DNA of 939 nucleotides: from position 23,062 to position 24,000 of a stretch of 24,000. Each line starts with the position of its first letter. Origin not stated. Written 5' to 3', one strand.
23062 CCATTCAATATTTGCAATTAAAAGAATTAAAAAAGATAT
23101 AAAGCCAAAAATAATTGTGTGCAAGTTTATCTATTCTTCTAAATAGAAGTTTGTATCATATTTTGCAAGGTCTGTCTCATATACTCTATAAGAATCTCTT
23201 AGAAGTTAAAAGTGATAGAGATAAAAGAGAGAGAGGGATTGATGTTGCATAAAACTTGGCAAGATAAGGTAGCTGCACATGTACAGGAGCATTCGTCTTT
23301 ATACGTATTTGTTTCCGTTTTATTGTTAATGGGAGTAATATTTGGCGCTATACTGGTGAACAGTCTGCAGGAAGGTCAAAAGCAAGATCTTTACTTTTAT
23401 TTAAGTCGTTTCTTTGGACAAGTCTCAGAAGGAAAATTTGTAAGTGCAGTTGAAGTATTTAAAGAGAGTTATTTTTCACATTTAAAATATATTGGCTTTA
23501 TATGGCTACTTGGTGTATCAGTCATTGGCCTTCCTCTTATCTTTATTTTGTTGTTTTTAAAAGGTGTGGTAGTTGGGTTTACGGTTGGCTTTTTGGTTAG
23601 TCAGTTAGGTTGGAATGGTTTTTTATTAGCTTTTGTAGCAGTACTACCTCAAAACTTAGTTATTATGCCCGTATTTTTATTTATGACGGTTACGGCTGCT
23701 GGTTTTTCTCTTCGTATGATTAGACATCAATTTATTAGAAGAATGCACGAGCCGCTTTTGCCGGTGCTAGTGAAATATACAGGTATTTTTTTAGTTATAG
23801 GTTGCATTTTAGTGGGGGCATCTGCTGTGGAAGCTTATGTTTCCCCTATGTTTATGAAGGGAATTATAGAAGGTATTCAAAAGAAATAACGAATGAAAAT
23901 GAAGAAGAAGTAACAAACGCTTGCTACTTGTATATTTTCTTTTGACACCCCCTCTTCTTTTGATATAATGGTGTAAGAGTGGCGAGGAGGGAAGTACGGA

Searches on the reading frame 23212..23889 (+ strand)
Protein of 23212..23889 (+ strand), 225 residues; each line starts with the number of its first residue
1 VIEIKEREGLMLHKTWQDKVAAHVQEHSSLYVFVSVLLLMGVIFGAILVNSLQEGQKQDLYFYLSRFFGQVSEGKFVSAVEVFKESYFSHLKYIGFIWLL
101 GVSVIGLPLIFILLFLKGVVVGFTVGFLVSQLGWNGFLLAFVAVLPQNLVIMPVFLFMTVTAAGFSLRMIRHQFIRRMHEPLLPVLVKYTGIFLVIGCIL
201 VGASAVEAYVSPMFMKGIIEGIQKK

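Call 44: find_encoding_contigs(protein=window:23212-23889:+, flank=10000, max_places=3)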
Protein window:23212-23889:+ (225 aa): no gene with exactly this product is on record in the collection.
